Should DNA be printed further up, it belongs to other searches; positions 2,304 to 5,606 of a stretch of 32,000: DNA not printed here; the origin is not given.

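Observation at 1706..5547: Strongly AT-rich island carrying a 1000-aa Thr-rich, DxDxD-containing surface protein between birA and dcd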

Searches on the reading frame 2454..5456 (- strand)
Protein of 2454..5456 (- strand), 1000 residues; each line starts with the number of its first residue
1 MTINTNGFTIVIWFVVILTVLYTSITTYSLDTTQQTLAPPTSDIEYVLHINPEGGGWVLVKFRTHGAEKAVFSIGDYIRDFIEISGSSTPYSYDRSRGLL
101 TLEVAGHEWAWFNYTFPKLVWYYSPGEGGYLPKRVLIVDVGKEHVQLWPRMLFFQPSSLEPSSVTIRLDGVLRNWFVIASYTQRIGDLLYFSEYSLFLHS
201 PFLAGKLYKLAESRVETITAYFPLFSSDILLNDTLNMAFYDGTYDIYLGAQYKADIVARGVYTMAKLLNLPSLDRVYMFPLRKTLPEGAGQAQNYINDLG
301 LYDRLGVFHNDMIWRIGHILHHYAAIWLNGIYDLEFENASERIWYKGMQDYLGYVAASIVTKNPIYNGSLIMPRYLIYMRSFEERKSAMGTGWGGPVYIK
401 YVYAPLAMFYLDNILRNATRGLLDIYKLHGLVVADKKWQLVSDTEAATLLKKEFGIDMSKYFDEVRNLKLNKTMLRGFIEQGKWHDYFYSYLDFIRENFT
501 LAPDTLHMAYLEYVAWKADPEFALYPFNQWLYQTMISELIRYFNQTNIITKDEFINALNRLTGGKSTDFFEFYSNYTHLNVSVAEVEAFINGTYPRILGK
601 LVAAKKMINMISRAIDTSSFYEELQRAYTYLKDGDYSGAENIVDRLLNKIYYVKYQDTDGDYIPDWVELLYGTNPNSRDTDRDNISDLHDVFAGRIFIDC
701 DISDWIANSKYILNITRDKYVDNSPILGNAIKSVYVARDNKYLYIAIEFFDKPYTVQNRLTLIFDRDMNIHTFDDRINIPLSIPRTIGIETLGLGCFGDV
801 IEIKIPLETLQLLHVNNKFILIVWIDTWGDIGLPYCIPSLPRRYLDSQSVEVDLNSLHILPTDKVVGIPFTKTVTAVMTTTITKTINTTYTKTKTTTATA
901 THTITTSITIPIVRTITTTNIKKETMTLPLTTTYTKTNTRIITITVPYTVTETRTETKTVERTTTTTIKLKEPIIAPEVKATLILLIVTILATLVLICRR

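Call 3: search_protein_families(library=pfam, proteins=[window:2454-5456:-], max_evalue=1)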
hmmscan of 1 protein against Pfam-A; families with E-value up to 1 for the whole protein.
window:2454-5456:- (1000 aa): 2 families
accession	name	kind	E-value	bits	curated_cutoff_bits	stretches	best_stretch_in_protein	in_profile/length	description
PF18884.5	TSP3_bac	-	0.05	13.9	25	1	657-676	1-20/22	Bacterial TSP3 repeat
PF18201.7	PIH1_CS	-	0.16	12.9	23.3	1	895-970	25-97/100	PIH1 CS-like domain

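Call 4: search_protein_families(library=ncbifam, proteins=[window:2454-5456:-], max_evalue=1)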
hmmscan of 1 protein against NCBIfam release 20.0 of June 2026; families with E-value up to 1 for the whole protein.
window:2454-5456:- (1000 aa): 1 family
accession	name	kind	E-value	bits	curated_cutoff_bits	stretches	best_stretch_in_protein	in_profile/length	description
NF033765.2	gliding_CglD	equivalog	0.0037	15.1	400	1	656-687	265-296/1124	adventurous gliding motility lipoprotein CglD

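Call 5: search_solved_structures(query=window:2454-5456:-, max_evalue=10)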
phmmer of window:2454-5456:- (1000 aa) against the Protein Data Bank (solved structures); distinct sequences matched with E-value up to 10: 10.
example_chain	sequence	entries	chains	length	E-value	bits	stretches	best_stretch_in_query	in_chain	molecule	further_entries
6i1a_A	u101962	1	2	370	0.003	18.5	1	512-591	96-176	rutinosidase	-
3nz3_A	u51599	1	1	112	0.44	11.4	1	893-948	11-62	Putative uncharacterized protein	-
2v36_A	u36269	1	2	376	0.61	10.9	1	496-547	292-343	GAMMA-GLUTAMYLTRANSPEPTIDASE LARGE CHAIN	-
3a75_A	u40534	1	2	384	0.72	10.7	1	496-547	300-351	Gamma-glutamyltranspeptidase large chain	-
3whq_A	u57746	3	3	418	0.82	10.5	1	496-547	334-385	Gamma-glutamyltranspeptidase large chain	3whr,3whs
3q6c_A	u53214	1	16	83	0.82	10.5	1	32-76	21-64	probable receptor YhhM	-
1uyj_A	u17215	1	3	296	0.92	10.3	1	883-948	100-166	EPSILON-TOXIN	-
6rb9_A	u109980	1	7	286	1.9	9.3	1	884-948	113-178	Epsilon-toxin type B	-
4yzh_A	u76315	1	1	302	2.4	8.9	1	456-509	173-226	Protein phosphatase 2C 57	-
4yzg_A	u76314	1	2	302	2.4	8.9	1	456-509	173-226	Protein phosphatase 2C 57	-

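Call 6: find_homologous_proteins(query=window:2454-5456:-, max_evalue=0.001)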
Query window:2454-5456:- (1000 aa): 10 proteins with E <= 0.001 among 8000 candidates.
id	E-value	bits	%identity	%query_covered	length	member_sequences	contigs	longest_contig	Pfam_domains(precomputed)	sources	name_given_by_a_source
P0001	0.0e+0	1452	65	96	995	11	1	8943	-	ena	-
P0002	0.0e+0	1410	61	100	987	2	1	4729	-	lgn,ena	-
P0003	0.0e+0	1302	61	89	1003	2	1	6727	PF18884.6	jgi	-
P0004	0.0e+0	1280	60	86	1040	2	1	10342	-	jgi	-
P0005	0.0e+0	1256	60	87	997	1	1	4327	-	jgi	-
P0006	0.0e+0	1253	60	90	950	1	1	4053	-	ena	-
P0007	0.0e+0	1149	58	87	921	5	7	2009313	-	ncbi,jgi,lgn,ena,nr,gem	ncbi:DOMON domain-containing protein [Pyrobaculum calidifontis]|nr:hypothetical protein [Pyrobaculum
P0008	0.0e+0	1147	56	87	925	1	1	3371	-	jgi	-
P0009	6.8e-265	900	65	56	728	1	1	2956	PF18884.6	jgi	-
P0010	6.6e-255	867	63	57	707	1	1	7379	PF18884.6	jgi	-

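Call 8: find_encoding_contigs(protein=window:2454-5456:-, flank=10000, max_places=4)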
Protein window:2454-5456:- (1000 aa): no gene with exactly this product is on record in the collection.

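Call 9: find_encoding_contigs(protein=P0007, flank=10000, max_places=4)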
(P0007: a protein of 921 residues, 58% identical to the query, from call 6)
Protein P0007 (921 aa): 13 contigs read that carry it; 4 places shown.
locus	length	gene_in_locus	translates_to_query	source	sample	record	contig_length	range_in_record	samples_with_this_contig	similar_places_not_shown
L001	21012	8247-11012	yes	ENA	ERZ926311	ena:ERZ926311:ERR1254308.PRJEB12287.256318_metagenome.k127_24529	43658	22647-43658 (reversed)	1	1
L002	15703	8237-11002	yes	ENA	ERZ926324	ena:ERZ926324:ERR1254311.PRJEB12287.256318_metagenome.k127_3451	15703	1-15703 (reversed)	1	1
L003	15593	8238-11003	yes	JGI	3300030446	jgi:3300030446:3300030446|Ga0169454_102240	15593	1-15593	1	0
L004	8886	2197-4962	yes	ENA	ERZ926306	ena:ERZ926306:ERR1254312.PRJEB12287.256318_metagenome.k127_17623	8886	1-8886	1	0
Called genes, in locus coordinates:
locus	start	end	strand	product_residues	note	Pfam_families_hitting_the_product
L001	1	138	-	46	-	?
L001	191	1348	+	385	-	PF07690:MFS_1 (weak)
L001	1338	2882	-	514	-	PF02538:Hydantoinase_B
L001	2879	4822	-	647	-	PF05378:Hydant_A_N, PF01968:Hydantoinase_A, PF19278:Hydant_A_C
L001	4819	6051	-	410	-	PF00083:Sugar_tr, PF07690:MFS_1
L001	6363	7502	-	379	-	PF01385:OrfB_IS605 (faint), PF07282:Cas12f1-like_TNB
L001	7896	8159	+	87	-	-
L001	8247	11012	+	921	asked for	-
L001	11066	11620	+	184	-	PF08271:Zn_Ribbon_TF (weak)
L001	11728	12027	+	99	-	-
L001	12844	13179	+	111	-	PF03874:RNA_pol_Rpb4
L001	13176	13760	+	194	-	PF04919:DUF655, PF14579:HHH_6 (weak)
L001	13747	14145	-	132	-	PF21485:IF5A-like_N, PF08207:EFP_N (weak), PF01287:eIF-5a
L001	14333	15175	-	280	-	PF01048:PNP_UDP_1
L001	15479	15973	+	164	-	-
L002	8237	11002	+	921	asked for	-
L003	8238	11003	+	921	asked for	-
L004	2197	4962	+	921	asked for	-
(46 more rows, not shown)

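Call 20: find_related_loci(query=A2, collection=genome_contigs, flank=10000)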
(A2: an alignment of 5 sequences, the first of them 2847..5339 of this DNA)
Query A2 (831 aa) in genome_contigs; peptide patterns used: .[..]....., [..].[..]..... (x = any residue, [..] = any of these).
50 stretches matched a pattern; 1 encode a relative of the query (tblastn E <= 1e-3); 1 distinct loci.
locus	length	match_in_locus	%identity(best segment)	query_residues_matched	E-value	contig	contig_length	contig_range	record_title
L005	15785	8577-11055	71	1-828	0e+0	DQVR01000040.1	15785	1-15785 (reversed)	MAG TPA_asm: Pyrodictium delaneyi isolate SZUA-1523 k95_108895, whole genome shotgun sequence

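Call 30: predict_structure(alignment_id=A1)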
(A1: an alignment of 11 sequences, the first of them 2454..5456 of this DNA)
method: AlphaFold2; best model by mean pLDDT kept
length: 1000 residues; sequences in the alignment: 11
mean_pLDDT: 51.9   pTM: 0.35
mean pLDDT of the five models: 51.9, 48.4, 46.8, 45.1, 43.5
residues with pLDDT >= 90: 22; 70-90: 166; 50-70: 345; < 50: 467
segments of 3 or more residues with pLDDT < 50: 1-10, 21-38, 118-145, 227-229, 236-244, 280-402, 429-442, 484-503, 577-580, 684-729, 751-759, 781-800, 827-845, 861-982
pLDDT, mean of each block of 10 residues (from residue 1): 38 58 39 38 83 72 86 76 86 88 84 70 26 34 45 79 84 60 71 70 52 67 53 48 53 63 56 52 28 25 35 41 38 29 30 42 34 30 28 38 53 65 52 37 55 70 61 60 48 35 57 63 56 70 60 72 64 49 53 54 63 77 78 67 84 73 62 58 44 25 37 30 33 67 62 45 69 58 33 32 59 70 56 30 53 69 32 35 34 25 24 24 30 37 35 35 31 29 61 64
secondary structure, 60 per line:
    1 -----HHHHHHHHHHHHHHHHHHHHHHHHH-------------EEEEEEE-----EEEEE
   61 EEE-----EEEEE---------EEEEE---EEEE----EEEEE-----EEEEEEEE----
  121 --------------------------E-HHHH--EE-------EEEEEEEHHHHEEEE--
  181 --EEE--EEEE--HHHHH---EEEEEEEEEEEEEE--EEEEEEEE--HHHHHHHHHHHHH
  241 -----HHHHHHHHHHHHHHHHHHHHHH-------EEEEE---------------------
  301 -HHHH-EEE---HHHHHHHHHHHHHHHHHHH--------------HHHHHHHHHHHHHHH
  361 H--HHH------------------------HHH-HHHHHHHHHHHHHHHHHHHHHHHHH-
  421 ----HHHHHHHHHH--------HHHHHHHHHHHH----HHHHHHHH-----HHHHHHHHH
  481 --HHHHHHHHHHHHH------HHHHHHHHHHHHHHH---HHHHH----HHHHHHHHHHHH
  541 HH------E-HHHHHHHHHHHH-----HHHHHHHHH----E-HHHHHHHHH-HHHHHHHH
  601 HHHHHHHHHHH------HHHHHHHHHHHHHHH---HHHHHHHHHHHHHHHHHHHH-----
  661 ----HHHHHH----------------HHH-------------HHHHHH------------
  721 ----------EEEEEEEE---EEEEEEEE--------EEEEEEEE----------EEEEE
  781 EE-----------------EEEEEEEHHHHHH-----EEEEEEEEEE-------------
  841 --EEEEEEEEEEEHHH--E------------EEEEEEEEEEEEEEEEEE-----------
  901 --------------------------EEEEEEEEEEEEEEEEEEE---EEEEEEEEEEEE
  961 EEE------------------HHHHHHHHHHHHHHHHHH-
elements in order (helices of 4 or more, strands of 3 or more residues): H6-30 E44-50 E56-63 E69-73 E83-87 E91-94 E99-103 E109-116 H149-152 E164-170 H171-174 E175-178 E183-185 E188-191 H194-198 E202-215 E218-225 H228-240 H246-267 E275-279 H302-305 E307-309 H313-331 H346-361 H395-419 H425-434 H443-454 H459-466 H472-480 H483-495 H502-516 H520-524 H529-542 H551-562 H568-576 H583-591 H593-611 H618-632 H636-655 H665-670 H703-708 E731-738 E742-749 E758-765 E776-782 E800-806 H807-812 E818-827 E843-853 E872-889 E927-945 E949-963 H982-999

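Call 32: search_protein_representatives(alignment_id=A2)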
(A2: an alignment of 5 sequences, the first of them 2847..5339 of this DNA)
Query: 5 sequences, 831 profile positions. Proteins with E-value up to 0.001 (for the whole library): 1525; up to 1e-10: 136; up to 1e-30: 2. The best 150 are listed.
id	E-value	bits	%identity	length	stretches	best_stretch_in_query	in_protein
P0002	0.0e+00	1543.7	-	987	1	1-830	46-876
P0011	6.9e-155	533.8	-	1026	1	3-824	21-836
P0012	2.1e-28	115.4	-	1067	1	269-828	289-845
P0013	1.1e-27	113.0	-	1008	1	275-742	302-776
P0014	3.7e-27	111.3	-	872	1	362-718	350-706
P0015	1.2e-26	109.6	-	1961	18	617-666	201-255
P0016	1.8e-26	109.1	-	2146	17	618-654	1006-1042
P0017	1.5e-25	106.0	-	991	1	102-635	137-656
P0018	2.6e-25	105.2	-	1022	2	98-640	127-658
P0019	3.6e-24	101.4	-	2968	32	615-669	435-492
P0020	4.1e-24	101.2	-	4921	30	615-663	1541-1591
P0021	3.7e-23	98.1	-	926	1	275-668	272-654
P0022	2.2e-22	95.5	-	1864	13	617-656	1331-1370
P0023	8.7e-22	93.5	-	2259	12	617-662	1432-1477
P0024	3.8e-21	91.4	-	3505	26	617-655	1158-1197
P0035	1.6e-18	82.8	-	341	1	453-739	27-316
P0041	1.8e-17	79.2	-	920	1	266-666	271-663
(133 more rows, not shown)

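Call 34: search_protein_families(library=pfam, proteins=[P0011, P0012, P0013, P0014, P0017, P0018, P0021, P0035, P0041], max_evalue=0.01)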
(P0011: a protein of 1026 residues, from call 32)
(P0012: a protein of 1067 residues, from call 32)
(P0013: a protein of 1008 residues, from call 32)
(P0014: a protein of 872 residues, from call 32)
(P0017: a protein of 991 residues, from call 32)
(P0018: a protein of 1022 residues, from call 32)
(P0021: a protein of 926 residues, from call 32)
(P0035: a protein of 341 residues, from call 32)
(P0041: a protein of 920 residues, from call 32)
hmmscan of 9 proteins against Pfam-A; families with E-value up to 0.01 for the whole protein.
P0011 (1026 aa): 1 family
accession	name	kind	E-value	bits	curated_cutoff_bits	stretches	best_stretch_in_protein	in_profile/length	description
PF18884.5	TSP3_bac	-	2.9e-05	24.3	25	0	650-662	1-13/22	Bacterial TSP3 repeat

P0012 (1067 aa): 2 families
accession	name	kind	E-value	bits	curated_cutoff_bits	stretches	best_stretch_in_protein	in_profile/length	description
PF05124.17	S_layer_C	-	1.3e-05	25.3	23.9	1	984-1053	104-173/177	S-layer like family, outer domain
PF17899.6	Peptidase_M61_N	-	0.00051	20.5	23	1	37-190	2-159/168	Peptidase M61 N-terminal domain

P0013 (1008 aa): 1 family
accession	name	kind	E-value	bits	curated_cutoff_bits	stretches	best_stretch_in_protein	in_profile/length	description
PF05124.17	S_layer_C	-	1.2e-10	41.8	23.9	1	910-978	106-172/177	S-layer like family, outer domain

P0014 (872 aa): 1 family
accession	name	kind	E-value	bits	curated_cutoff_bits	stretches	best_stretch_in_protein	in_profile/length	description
PF17899.6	Peptidase_M61_N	-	0.00035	21.1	23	1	87-174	66-148/168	Peptidase M61 N-terminal domain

P0017 (991 aa): 0 families

P0018 (1022 aa): 0 families

P0021 (926 aa): 3 families
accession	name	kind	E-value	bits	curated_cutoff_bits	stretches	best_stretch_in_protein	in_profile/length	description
PF05124.17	S_layer_C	-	1.9e-09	37.9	23.9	1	816-890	100-173/177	S-layer like family, outer domain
PF17899.6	Peptidase_M61_N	-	3.1e-05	24.5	23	1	80-155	67-136/168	Peptidase M61 N-terminal domain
PF18884.5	TSP3_bac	-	0.0058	16.9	25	0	629-638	1-10/22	Bacterial TSP3 repeat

P0035 (341 aa): 0 families

P0041 (920 aa): 2 families
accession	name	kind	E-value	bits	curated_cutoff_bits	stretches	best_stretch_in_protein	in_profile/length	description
PF05124.17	S_layer_C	-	1.6e-10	41.4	23.9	1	606-894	83-174/177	S-layer like family, outer domain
PF17899.6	Peptidase_M61_N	-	0.00036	21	23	1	87-168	70-146/168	Peptidase M61 N-terminal domain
